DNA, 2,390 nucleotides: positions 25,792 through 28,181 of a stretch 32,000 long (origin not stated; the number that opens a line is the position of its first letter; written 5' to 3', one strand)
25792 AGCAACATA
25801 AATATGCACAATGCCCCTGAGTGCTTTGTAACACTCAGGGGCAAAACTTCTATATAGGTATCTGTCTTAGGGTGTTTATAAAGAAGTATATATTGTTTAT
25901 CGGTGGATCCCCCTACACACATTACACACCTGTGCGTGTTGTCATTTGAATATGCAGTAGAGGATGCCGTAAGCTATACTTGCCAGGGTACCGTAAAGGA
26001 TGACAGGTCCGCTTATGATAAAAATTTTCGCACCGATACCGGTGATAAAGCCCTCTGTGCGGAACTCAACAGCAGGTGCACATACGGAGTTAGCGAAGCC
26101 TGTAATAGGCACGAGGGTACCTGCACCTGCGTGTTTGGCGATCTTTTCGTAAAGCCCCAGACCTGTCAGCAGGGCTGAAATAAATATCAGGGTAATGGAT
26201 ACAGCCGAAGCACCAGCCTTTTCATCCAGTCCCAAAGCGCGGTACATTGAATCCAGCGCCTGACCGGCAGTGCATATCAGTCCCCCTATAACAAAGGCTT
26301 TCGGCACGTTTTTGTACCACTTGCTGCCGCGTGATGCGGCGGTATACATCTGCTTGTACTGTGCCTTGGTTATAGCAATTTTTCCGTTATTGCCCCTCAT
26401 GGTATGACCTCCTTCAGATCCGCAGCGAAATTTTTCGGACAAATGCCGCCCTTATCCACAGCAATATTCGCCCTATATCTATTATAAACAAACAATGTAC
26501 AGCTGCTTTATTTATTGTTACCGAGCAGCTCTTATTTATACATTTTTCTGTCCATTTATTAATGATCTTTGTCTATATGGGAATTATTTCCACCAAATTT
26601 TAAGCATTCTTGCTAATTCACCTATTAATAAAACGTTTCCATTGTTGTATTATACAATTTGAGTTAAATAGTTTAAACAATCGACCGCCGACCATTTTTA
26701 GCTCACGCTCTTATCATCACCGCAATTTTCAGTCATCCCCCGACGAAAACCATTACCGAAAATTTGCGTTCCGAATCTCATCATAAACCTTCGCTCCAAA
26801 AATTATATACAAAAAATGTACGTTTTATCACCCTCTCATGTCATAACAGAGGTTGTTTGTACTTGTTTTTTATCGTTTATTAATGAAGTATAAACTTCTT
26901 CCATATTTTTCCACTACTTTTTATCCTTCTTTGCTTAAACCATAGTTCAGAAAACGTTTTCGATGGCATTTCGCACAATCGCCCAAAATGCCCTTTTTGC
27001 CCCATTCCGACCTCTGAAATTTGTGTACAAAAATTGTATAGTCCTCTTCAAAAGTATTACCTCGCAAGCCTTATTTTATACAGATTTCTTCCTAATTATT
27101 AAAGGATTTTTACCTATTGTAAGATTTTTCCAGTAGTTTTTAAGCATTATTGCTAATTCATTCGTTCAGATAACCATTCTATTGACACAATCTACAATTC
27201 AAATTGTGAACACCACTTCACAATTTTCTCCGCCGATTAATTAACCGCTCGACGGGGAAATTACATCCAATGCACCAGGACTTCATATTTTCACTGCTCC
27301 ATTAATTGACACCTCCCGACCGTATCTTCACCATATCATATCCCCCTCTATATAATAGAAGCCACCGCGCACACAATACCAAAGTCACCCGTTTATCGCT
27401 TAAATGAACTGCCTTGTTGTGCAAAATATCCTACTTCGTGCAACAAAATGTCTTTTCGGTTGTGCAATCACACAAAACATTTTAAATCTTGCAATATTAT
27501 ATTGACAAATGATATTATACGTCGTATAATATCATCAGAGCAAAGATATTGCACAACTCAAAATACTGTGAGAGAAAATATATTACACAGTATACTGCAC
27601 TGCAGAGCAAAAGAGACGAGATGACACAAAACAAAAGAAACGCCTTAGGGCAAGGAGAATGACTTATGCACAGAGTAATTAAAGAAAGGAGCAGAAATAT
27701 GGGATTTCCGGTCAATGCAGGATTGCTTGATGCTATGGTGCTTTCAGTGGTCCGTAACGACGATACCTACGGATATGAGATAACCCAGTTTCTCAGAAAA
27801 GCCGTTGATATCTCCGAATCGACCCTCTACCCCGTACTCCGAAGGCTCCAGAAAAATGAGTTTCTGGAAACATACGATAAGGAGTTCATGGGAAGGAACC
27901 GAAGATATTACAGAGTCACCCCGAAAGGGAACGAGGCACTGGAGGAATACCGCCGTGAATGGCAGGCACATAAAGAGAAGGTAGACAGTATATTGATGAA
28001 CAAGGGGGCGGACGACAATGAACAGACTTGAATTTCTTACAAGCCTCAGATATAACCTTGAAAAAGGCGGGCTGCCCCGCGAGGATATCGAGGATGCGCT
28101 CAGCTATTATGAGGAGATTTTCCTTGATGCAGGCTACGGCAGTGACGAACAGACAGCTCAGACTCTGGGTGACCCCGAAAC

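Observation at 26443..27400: About 1 kb ORF-free region made of three degenerate tandem repeats of 220-320 bp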

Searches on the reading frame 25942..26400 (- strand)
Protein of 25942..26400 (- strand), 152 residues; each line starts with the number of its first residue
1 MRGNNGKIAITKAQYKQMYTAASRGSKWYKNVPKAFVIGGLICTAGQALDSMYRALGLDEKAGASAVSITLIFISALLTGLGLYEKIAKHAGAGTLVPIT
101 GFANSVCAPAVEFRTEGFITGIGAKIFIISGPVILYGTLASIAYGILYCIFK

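Call 17: find_encoding_contigs(protein=window:25942-26400:-, flank=10000, max_places=10)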
Protein window:25942-26400:- (152 aa): 19 contigs read that carry it; 9 places shown.
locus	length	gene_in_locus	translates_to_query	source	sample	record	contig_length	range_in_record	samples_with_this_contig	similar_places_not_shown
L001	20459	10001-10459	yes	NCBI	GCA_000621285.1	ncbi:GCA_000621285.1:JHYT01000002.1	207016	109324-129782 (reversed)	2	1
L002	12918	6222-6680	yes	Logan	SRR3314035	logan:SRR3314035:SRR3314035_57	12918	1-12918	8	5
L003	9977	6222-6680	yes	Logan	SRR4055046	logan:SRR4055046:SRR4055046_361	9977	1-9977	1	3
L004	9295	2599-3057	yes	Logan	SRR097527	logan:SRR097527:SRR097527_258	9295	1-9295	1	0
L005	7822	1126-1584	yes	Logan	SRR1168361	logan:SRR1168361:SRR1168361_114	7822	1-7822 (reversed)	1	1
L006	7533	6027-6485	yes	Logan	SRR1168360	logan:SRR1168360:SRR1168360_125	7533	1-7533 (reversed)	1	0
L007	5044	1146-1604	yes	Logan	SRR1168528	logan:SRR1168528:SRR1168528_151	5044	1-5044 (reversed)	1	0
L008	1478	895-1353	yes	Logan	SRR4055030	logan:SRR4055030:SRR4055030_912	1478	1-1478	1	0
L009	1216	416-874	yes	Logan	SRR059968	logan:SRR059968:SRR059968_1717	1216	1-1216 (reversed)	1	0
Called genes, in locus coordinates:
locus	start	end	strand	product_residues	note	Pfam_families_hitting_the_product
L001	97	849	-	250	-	PF01128:IspD, PF12804:NTP_transf_3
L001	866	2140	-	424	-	PF04464:Glyphos_transf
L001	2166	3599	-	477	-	PF04991:LicD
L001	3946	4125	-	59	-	PF04024:PspC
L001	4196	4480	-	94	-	PF04024:PspC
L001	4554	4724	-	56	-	-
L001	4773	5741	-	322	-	PF00561:Abhydrolase_1 (weak)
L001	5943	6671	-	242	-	PF02517:Rce1-like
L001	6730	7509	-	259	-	PF13349:DUF4097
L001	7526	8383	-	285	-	PF22564:HAAS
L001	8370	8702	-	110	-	PF03551:PadR, PF13601:HTH_34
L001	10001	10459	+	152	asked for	PF03862:SpoVAC_SpoVAEB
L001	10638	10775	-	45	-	-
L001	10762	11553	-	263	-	PF01636:APH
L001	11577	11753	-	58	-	-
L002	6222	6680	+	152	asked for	PF03862:SpoVAC_SpoVAEB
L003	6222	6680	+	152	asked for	PF03862:SpoVAC_SpoVAEB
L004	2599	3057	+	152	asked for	PF03862:SpoVAC_SpoVAEB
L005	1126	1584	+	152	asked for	PF03862:SpoVAC_SpoVAEB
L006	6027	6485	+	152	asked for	PF03862:SpoVAC_SpoVAEB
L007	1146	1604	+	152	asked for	PF03862:SpoVAC_SpoVAEB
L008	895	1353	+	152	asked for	PF03862:SpoVAC_SpoVAEB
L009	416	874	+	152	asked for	PF03862:SpoVAC_SpoVAEB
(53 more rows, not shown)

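Call 18: search_protein_families(library=pfam, proteins=[window:25942-26400:-])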
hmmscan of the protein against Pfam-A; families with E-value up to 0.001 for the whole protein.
window:25942-26400:- (152 aa): 1 family
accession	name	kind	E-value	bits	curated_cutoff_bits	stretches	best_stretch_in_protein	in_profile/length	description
PF03862.18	SpoVAC_SpoVAEB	-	4.2e-40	137.1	25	1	32-146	2-116/117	SpoVAC/SpoVAEB sporulation membrane protein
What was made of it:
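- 25942..26400 (-): Solitary spoVAC-like gene (152 aa), the gene the array points at. Pfam SpoVAC_SpoVAEB, E = 4e-40 (call 18).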

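Call 19: find_related_loci(query=window:25942-26400:-, collection=genome_contigs, flank=4000)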
Query window:25942-26400:- (152 aa) in genome_contigs; peptide patterns used: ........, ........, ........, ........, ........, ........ (x = any residue, [..] = any of these).
481 stretches matched a pattern; 83 encode a relative of the query (tblastn E <= 1e-3); the best 80 are kept; 80 distinct loci.
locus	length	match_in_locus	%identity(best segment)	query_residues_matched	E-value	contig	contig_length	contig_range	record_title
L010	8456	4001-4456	82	1-152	2e-78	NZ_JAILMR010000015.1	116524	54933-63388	MAG: Ruminococcus sp. isolate RUI259 k141_9450961_flag=0_multi=29.9950_len=116524, whole genome shotgun sequence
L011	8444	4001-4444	80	1-148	5e-77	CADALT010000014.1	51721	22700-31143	MAG: uncultured Ruminococcus sp. isolate RUG13404 genome assembly, contig: RUG13404_asm_14, whole genome shotgun sequenc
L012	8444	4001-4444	79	1-148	4e-76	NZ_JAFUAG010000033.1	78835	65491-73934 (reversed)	MAG: Ruminococcus sp. isolate RGIG4311 Roe_deer_Duodenum-2__c1423, whole genome shotgun sequence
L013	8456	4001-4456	80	1-152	5e-76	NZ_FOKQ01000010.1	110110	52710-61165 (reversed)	Ruminococcus albus strain AR67, whole genome shotgun sequence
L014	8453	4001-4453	78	1-151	3e-74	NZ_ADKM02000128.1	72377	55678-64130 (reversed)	Ruminococcus albus 8 contig00011, whole genome shotgun sequence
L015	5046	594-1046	76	1-151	1e-72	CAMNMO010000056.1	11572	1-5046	MAG: uncultured Ruminococcus sp. isolate SRR873597_bin.128_metaWRAP_v1.3_MAG genome assembly, contig: NODE.14982_length_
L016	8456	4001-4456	77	1-152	4e-72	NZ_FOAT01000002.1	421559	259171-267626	Ruminococcus albus strain KH2T6, whole genome shotgun sequence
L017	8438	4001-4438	68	3-148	2e-61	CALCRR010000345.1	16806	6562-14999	MAG TPA_asm: uncultured Ruminococcus sp. isolate ERR1278105_bin.198_CONCOCT_v1.1_MAG genome assembly, contig: ERZ842401.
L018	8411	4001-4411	68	7-148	7e-58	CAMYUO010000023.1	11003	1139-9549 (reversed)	MAG TPA_asm: uncultured Clostridia bacterium isolate SRR10912539_bin.11_metaWRAP_v1.3_MAG genome assembly, contig: ERZ14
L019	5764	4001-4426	65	10-151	4e-58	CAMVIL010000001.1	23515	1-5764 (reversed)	MAG TPA_asm: uncultured Ruminococcus sp. isolate SRR8387718_bin.47_metaWRAP_v1.3_MAG genome assembly, contig: ERZ1420954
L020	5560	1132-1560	66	10-152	1e-57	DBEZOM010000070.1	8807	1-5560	MAG TPA_asm: Ruminococcus sp. isolate MAG2685 k141_102876, whole genome shotgun sequence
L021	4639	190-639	61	2-151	1e-57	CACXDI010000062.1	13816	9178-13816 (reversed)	MAG: uncultured Ruminococcus sp. isolate RUG11149 genome assembly, contig: RUG11149_asm_62, whole genome shotgun sequenc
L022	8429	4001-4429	66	10-152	5e-57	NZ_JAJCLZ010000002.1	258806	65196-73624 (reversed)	Ruminococcus sp. 210702-SL.1.03 KNMEIJKG_2, whole genome shotgun sequence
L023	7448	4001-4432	65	8-151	2e-56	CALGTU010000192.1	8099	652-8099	MAG TPA_asm: uncultured Clostridia bacterium isolate SRR6425803_bin.81_CONCOCT_v1.1_MAG genome assembly, contig: ERZ1767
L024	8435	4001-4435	61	7-151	1e-55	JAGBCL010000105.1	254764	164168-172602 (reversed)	MAG: Oscillospiraceae bacterium isolate RGIG8992 Water_deer_Rectum-3__c489358, whole genome shotgun sequence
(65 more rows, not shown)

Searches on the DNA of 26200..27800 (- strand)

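Call 8: search_rna_families(source=window, start=26200, end=27800, threshold=evalue, max_evalue=10, show_alignments=3)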
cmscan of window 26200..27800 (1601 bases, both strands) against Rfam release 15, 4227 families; matches with E-value up to 10: 8.
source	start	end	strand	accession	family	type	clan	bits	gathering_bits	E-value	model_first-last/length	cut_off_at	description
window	27476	27567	-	RF04228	MIR6140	Gene; miRNA;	-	20.6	140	0.81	1-165/165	no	MIR6140 microRNA precursor family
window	27414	27532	-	RF03065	IS605-orfB-I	Gene; sRNA;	-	19.5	94.2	0.16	1-214/214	no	IS605-orfB-I RNA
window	26507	26568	-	RF01829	sR6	Gene; snRNA; snoRNA; CD-box;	-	18.8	60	7.4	1-53/53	no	sR6 snoRNA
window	27481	27562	-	RF04241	mir-5014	Gene; miRNA;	-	17.5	101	2.7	1-123/123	no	mir-5014 microRNA precursor family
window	27471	27570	-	RF04112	MIR5512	Gene; miRNA;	-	17.5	139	6.1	1-132/132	no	MIR5512 microRNA precursor family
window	26857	26880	-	RF00522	PreQ1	Cis-reg; riboswitch;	-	14.5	39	9.4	1-45/45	no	PreQ1 (pre queuosine) riboswitch aptamer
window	26696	26788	-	RF01136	sR28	Gene; snRNA; snoRNA; CD-box;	-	12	39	4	1-55/55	no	Small nucleolar RNA sR28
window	26794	26888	-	RF01477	rli43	Gene; sRNA;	-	11.8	100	6.8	79-174/255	no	Listeria sRNA rli43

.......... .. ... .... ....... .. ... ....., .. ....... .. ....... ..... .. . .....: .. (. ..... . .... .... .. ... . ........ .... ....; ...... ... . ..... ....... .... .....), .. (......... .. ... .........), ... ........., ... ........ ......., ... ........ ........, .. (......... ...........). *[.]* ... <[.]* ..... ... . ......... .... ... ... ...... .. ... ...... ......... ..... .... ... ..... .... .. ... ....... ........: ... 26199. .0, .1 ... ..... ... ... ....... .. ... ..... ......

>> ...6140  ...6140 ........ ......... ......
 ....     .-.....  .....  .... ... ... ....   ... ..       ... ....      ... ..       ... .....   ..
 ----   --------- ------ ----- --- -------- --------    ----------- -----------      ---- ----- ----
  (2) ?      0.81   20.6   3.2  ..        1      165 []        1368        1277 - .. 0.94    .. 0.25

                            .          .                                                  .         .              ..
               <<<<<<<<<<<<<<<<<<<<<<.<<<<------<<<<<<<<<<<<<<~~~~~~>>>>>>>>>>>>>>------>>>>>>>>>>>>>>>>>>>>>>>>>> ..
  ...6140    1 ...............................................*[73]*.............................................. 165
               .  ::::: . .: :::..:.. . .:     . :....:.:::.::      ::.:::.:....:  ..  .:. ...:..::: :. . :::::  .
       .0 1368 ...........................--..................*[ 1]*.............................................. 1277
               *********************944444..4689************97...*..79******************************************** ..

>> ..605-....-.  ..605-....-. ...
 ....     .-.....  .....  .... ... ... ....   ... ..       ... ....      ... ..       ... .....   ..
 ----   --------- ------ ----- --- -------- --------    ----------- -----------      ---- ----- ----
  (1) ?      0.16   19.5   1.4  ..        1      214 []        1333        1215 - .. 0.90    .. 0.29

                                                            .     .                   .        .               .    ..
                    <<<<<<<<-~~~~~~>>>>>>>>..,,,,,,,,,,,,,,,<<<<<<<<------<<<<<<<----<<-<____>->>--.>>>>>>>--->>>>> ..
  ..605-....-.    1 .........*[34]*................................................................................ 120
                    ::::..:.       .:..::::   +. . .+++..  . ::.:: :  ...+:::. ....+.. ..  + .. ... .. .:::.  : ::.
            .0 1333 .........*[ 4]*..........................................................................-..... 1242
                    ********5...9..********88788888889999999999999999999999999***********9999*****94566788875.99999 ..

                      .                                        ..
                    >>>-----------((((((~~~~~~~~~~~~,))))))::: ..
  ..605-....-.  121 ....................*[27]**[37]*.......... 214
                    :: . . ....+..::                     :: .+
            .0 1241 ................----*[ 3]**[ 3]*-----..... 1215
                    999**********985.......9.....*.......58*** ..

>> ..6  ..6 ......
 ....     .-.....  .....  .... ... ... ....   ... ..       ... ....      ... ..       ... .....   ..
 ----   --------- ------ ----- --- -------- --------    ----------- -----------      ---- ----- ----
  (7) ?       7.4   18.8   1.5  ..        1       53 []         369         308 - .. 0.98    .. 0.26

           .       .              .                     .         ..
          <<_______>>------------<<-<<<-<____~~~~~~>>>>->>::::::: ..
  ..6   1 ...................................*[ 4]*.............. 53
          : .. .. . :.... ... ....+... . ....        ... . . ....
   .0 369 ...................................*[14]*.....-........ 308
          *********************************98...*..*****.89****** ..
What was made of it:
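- On Structured non-coding RNA / riboswitch (Rfam families): Only sub-threshold noise (12-21 bits) appeared at E up to 10 (call 8).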

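Call 65: search_dna_similar(query=window:26470-27230:-, collection=plasmids, mode=distant, max_rows=10)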
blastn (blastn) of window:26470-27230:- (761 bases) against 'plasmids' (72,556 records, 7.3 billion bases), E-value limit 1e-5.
No match.

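Call 66: search_dna_similar(query=window:26470-27230:-, collection=phages, mode=distant, max_rows=10)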
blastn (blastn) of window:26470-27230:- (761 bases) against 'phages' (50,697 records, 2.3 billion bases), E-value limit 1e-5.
No match.

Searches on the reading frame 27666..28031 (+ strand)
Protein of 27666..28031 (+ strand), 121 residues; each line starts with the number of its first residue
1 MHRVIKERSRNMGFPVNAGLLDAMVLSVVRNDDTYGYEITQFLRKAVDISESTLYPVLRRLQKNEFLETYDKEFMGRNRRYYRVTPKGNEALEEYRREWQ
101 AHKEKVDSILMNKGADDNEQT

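Call 18: search_protein_families(library=pfam, proteins=[window:27666-28031:+])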
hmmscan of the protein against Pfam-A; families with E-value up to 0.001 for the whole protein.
window:27666-28031:+ (121 aa): 2 families
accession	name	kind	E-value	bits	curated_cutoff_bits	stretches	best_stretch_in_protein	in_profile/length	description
PF03551.20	PadR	-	1.8e-18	66.8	27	1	25-94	1-75/75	Transcriptional regulator PadR-like family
PF13601.12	HTH_34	-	8.7e-08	32.7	27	1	41-97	18-74/80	Winged helix DNA-binding domain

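Call 54: find_encoding_contigs(protein=window:27666-28031:+, flank=3000, max_places=10)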
Protein window:27666-28031:+ (121 aa): 12 contigs read that carry it; 6 places shown.
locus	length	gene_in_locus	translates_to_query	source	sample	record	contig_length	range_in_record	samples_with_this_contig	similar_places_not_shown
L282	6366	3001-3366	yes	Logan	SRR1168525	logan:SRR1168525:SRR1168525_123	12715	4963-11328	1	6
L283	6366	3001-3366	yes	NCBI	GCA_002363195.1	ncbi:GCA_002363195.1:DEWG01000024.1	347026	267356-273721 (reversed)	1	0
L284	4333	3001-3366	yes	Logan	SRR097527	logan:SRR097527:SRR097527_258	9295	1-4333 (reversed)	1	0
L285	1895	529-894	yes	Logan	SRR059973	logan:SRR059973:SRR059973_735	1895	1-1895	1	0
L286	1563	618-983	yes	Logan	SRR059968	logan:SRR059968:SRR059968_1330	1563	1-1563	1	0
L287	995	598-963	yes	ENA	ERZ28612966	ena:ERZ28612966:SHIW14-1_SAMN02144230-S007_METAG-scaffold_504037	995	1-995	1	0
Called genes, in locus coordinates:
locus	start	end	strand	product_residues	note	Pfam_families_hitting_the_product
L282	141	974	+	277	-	PF01636:APH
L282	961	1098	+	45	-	-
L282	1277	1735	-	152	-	PF03862:SpoVAC_SpoVAEB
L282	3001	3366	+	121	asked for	PF03551:PadR, PF13601:HTH_34 (weak)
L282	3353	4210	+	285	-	PF22564:HAAS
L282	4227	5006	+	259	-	PF13349:DUF4097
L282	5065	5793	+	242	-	PF02517:Rce1-like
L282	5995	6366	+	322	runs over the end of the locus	PF00561:Abhydrolase_1 (weak)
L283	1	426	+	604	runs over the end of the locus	PF00009:GTP_EFTU, PF01926:MMR_HSR1 (weak), PF22042:EF-G_D2, PF03144:GTP_EFTU_D2, PF00679:EFG_C, PF21018:BipA_C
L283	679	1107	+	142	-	PF00583:Acetyltransf_1, PF13673:Acetyltransf_10, PF13508:Acetyltransf_7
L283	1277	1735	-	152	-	PF03862:SpoVAC_SpoVAEB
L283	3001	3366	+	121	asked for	PF03551:PadR, PF13601:HTH_34 (weak)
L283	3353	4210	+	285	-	PF22564:HAAS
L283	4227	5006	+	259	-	PF13349:DUF4097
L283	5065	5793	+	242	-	PF02517:Rce1-like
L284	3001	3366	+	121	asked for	PF03551:PadR, PF13601:HTH_34 (weak)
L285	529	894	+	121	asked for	PF03551:PadR, PF13601:HTH_34 (weak)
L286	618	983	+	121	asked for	PF03551:PadR, PF13601:HTH_34 (weak)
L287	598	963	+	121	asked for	PF03551:PadR, PF13601:HTH_34 (weak)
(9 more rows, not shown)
